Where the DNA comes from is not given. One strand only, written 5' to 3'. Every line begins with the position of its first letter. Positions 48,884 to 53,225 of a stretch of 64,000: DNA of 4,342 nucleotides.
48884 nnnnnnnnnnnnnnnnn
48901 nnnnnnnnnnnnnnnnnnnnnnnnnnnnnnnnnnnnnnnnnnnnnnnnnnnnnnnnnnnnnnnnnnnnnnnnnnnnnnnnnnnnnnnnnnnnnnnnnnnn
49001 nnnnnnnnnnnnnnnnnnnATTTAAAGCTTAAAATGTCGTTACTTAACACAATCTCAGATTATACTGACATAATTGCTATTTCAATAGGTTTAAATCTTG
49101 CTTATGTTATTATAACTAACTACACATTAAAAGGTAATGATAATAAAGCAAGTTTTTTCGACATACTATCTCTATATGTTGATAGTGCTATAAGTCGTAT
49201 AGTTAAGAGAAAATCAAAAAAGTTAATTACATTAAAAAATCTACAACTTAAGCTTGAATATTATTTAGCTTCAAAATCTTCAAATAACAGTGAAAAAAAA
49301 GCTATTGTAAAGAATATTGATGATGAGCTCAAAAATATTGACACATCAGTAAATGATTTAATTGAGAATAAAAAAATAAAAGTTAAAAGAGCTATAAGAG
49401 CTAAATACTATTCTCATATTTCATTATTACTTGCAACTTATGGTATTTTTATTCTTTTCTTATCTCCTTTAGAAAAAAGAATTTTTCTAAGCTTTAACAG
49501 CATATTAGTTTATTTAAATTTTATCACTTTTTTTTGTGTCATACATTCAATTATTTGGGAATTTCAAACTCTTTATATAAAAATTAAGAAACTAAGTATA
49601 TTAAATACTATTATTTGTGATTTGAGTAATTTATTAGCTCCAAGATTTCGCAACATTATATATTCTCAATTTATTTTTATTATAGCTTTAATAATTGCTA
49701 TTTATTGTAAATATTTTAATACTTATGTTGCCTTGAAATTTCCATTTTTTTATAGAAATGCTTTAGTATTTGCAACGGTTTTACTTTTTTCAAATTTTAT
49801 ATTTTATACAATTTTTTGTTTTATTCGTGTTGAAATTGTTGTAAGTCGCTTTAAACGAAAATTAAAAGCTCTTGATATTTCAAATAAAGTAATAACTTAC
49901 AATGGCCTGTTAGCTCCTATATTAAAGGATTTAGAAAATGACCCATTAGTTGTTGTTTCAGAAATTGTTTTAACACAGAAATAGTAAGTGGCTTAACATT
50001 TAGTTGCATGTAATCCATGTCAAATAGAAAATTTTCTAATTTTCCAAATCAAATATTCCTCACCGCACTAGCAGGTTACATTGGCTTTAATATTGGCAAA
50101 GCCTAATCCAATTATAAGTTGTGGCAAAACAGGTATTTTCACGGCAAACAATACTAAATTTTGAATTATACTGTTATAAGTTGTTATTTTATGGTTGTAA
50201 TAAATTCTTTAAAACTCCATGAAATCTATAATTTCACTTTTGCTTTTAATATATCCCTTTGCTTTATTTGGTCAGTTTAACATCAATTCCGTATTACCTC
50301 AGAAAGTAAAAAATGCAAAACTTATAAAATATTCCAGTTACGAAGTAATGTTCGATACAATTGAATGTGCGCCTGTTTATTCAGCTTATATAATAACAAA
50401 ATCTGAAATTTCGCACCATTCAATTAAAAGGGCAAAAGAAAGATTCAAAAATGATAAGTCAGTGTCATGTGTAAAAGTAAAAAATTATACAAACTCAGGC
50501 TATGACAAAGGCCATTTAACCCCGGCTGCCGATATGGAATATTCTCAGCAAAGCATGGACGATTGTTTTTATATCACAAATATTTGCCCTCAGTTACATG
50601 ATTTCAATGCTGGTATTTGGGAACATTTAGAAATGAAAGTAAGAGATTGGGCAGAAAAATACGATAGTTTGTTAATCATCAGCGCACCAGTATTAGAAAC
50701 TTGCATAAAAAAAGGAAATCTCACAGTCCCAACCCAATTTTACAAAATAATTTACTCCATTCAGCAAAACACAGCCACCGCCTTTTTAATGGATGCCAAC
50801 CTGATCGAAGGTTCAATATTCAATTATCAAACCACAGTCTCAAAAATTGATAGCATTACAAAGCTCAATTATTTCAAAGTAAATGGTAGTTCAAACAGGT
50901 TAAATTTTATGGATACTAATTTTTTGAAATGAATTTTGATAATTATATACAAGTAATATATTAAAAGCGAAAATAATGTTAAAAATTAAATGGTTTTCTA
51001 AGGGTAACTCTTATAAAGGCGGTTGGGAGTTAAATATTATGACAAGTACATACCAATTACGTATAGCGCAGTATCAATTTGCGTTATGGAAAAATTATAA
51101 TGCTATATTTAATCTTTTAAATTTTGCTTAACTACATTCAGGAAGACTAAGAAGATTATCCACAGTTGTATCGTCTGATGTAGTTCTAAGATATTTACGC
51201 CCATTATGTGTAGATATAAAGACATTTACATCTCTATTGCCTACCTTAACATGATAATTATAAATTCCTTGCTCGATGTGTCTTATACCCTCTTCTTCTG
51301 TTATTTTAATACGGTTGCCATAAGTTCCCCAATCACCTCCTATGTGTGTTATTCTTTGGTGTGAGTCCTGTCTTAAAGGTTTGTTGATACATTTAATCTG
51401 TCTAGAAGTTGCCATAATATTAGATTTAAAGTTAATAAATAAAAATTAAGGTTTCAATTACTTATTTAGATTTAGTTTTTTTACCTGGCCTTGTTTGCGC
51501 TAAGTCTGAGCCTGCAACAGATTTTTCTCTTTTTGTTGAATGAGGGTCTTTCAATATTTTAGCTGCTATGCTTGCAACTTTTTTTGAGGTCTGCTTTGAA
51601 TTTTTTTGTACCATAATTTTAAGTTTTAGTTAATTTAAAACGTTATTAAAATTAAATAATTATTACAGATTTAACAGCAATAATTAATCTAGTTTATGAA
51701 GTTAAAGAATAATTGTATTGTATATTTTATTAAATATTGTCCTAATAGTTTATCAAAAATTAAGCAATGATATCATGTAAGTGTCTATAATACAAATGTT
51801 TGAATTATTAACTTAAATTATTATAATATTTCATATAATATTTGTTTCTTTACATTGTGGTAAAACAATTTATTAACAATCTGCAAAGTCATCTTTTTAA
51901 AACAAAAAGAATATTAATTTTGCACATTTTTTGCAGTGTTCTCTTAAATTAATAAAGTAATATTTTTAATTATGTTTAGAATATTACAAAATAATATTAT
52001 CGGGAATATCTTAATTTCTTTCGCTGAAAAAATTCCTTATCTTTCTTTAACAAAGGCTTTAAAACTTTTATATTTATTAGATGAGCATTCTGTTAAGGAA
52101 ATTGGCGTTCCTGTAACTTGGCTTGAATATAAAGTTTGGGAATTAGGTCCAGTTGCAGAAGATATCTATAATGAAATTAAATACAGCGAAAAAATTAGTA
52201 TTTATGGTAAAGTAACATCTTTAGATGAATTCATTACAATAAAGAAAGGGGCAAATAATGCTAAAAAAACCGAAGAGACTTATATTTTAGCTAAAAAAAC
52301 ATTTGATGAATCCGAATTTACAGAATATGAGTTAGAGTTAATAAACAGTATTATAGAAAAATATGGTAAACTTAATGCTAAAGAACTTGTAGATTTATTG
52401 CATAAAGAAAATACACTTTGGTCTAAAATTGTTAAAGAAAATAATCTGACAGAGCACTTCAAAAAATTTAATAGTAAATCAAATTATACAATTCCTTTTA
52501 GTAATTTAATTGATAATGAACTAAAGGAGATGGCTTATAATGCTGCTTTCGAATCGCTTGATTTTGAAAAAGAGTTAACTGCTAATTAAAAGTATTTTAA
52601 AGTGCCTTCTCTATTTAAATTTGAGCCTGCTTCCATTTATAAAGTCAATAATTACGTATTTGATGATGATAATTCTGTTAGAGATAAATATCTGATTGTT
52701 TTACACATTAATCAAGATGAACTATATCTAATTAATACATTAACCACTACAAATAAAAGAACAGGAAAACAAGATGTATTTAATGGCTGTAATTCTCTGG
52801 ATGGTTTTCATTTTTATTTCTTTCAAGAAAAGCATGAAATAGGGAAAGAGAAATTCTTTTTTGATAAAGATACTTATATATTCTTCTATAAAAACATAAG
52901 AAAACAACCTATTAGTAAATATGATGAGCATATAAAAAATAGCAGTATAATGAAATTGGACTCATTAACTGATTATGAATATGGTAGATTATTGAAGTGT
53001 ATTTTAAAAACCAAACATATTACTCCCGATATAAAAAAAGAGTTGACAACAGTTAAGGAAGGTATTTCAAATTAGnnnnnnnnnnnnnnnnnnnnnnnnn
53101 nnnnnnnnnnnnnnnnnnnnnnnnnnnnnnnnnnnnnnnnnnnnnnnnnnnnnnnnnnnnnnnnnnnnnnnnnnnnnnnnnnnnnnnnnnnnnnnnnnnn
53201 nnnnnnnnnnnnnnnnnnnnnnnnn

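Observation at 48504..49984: Orphan two-gene cassette (171-aa soluble protein plus 316-aa five-TM protein) beside the R-M operon: candidate undescribed abortive-infection system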

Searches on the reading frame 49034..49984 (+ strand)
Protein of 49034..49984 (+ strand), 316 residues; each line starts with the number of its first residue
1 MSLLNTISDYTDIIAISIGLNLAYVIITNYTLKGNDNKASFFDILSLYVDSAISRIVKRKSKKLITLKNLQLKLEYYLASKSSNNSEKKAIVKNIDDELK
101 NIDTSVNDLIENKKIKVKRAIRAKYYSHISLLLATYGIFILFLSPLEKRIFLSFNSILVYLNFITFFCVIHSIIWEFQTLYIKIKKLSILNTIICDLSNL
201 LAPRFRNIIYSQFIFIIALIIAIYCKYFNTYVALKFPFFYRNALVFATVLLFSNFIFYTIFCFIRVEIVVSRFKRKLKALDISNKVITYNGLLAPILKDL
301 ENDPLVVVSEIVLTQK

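Call 3: search_protein_families(library=pfam, proteins=[window:49034-49984:+], max_evalue=1)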
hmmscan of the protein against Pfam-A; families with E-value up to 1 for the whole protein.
window:49034-49984:+ (316 aa): 0 families

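Call 4: search_protein_families(library=padloc, proteins=[window:49034-49984:+], max_evalue=1)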
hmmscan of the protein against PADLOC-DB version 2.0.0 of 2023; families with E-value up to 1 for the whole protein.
window:49034-49984:+ (316 aa): 0 families

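Call 5: search_protein_families(library=ncbifam, proteins=[window:49034-49984:+], max_evalue=1)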
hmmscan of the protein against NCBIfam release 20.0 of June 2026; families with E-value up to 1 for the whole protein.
window:49034-49984:+ (316 aa): 1 family
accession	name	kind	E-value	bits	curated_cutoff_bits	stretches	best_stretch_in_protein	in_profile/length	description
NF033459.1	DksA_like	equivalog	0.058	13.7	105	1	51-112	15-75/113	RNA polymerase-binding protein DksA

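Call 7: find_homologous_proteins(query=window:49034-49984:+, max_evalue=0.01)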
Query window:49034-49984:+ (316 aa): 1 proteins with E <= 0.01 among 3321 candidates.
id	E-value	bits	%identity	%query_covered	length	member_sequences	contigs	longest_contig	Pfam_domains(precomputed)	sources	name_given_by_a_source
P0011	1.7e-189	647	100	100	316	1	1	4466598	-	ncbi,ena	-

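Call 8: search_protein_families(library=phrogs, proteins=[window:49034-49984:+], max_evalue=1)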
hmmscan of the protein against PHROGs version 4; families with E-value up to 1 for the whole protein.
window:49034-49984:+ (316 aa): 1 family
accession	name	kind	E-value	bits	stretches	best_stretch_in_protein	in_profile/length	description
phrog_16232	-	unknown function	0.37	11.9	1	64-102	39-77/82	-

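Call 25: find_homologous_proteins(query=A3, max_evalue=0.01)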
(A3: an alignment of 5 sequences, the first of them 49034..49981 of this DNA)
Query A3 (5 sequences) (316 aa, profile of the alignment): 2 proteins with E <= 0.01 among 8000 candidates.
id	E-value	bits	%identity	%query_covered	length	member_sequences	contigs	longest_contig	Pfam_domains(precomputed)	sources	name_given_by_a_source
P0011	6.1e-132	458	100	100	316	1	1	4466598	-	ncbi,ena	-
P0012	2.9e-61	226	23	90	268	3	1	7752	-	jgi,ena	-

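Call 54: predict_structure(alignment_id=A4)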
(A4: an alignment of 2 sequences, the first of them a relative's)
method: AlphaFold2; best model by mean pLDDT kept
length: 316 residues; sequences in the alignment: 2
mean_pLDDT: 45.0   pTM: 0.31
mean pLDDT of the five models: 45.0, 43.3, 42.4, 42.2, 40.3
residues with pLDDT >= 90: 0; 70-90: 2; 50-70: 89; < 50: 225
segments of 3 or more residues with pLDDT < 50: 1-46, 115-274, 303-316
pLDDT, mean of each block of 10 residues (from residue 1): 29 34 38 39 48 51 58 65 61 66 57 48 37 39 35 38 41 40 40 39 36 40 40 40 42 42 43 51 58 59 46 34
secondary structure, 60 per line:
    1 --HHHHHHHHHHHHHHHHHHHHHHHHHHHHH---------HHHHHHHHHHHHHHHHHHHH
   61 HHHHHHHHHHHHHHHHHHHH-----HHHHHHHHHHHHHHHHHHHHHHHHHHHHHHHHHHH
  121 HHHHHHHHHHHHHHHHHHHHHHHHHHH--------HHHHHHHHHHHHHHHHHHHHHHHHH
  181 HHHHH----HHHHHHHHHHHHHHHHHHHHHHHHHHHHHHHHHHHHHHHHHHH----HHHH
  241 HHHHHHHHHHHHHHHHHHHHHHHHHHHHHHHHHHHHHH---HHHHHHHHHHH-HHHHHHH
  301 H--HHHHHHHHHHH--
elements in order: H3-31 H41-80 H86-147 H156-185 H190-232 H237-278 H282-292 H294-301 H304-314

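Call 82: search_protein_families(library=pfam, alignment_id=A6, max_evalue=0.1)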
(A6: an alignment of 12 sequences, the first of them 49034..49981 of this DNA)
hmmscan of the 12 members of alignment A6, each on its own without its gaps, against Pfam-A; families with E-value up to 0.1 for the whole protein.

A. member 1, window:49034-49981:+ (316 aa): 0 families

B. families by the number of members that match (of 12 scanned): 5 families
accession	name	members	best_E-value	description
PF20990.2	DUF2207_C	1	0.002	Predicted membrane protein (DUF2207) C-terminal domain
PF08510.17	PIG-P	1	0.0025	PIG-P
PF10146.14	zf-C4H2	1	0.033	Zinc finger-containing protein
PF17427.7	Phi29_Phage_SSB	1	0.049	Phage Single-stranded DNA-binding protein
PF20882.2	Sos7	1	0.093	Kinetochore protein Sos7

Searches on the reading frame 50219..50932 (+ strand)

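Call 3: search_protein_families(library=pfam, proteins=[window:50219-50932:+], max_evalue=1)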
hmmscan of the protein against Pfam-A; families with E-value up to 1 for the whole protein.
window:50219-50932:+ (237 aa): 2 families
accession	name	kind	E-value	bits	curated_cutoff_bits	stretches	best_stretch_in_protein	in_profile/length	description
PF01223.29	Endonuclease_NS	-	6e-44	150.8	23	1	32-219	15-217/223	DNA/RNA non-specific endonuclease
PF13930.12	Endonuclea_NS_2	-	0.045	14.4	27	1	79-144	37-97/132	DNA/RNA non-specific endonuclease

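Call 4: search_protein_families(library=padloc, proteins=[window:50219-50932:+], max_evalue=1)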
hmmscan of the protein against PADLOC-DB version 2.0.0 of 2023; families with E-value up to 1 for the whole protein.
window:50219-50932:+ (237 aa): 0 families

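Call 5: search_protein_families(library=ncbifam, proteins=[window:50219-50932:+], max_evalue=1)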
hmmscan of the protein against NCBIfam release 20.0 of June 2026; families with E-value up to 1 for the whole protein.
window:50219-50932:+ (237 aa): 3 families
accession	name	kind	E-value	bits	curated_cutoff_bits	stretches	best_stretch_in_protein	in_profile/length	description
NF052359.1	HolPaseNeis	equivalog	0.015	15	400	1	53-156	20-112/221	histidinol-phosphatase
NF003654.0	PRK05287.1-2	equivalog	0.073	12.9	361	1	123-159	132-168/244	cell division protein ZapD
NF010291.0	PRK13731.1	equivalog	0.083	12.4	445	1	155-236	20-99/243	conjugal transfer complement resistance protein TraT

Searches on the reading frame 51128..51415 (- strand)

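Call 3: search_protein_families(library=pfam, proteins=[window:51128-51415:-], max_evalue=1)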
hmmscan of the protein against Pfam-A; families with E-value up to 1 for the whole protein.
window:51128-51415:- (95 aa): 1 family
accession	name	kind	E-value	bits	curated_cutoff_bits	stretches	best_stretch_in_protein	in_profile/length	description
PF13031.12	DUF3892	-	8e-18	65.1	22.3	1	6-92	1-71/71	Protein of unknown function (DUF3892)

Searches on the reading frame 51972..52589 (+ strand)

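Call 3: search_protein_families(library=pfam, proteins=[window:51972-52589:+], max_evalue=1)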
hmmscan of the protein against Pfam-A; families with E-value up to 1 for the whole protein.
window:51972-52589:+ (205 aa): 2 families
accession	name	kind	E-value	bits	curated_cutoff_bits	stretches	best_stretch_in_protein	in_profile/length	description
PF13274.11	SocA_Panacea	-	1.5e-22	81.1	25.7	1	30-150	2-112/113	Antitoxin SocA-like, Panacea domain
PF23817.1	DUF7188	-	0.048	13.9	27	1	98-162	74-140/187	Family of unknown function (DUF7188)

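Call 4: search_protein_families(library=padloc, proteins=[window:51972-52589:+], max_evalue=1)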
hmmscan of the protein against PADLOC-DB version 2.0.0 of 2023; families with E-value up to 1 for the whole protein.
window:51972-52589:+ (205 aa): 1 family
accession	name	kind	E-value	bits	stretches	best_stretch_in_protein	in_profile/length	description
PDLC02498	BrxF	-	0.28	9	0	92-157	22-85/158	BrxF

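Call 5: search_protein_families(library=ncbifam, proteins=[window:51972-52589:+], max_evalue=1)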
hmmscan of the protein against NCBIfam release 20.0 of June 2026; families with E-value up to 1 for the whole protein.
window:51972-52589:+ (205 aa): 3 families
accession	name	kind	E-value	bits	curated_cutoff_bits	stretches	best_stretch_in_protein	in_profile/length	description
NF047745.1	SocA_antitoxin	equivalog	3.2e-13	49.8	190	1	10-162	6-141/176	type VI toxin-antitoxin system SocA family antitoxin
NF053750.1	LplA_large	exception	0.00098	18.6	480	1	76-134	184-242/248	lipoate-protein ligase large subunit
TIGR00643.1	recG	equivalog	0.043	12.5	659.4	1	63-170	75-166/629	ATP-dependent DNA helicase RecG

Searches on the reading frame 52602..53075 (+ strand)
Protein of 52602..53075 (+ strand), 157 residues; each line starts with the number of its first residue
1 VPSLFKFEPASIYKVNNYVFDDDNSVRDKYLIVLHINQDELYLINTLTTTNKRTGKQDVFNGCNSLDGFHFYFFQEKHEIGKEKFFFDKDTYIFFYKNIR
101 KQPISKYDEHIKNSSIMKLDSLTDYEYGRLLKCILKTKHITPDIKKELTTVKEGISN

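Call 3: search_protein_families(library=pfam, proteins=[window:52602-53075:+], max_evalue=1)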
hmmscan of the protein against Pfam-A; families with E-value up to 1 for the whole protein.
window:52602-53075:+ (157 aa): 0 families

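Call 4: search_protein_families(library=padloc, proteins=[window:52602-53075:+], max_evalue=1)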
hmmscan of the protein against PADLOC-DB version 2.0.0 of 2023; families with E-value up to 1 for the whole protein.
window:52602-53075:+ (157 aa): 0 families

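Call 5: search_protein_families(library=ncbifam, proteins=[window:52602-53075:+], max_evalue=1)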
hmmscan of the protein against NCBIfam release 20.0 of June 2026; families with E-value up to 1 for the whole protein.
window:52602-53075:+ (157 aa): 0 families

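Call 8: search_protein_families(library=phrogs, proteins=[window:52602-53075:+], max_evalue=1)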
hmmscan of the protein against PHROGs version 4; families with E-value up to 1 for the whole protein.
window:52602-53075:+ (157 aa): 1 family
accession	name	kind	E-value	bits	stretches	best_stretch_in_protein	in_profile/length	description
phrog_6652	-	unknown function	0.076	13.9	1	49-125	27-103/202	-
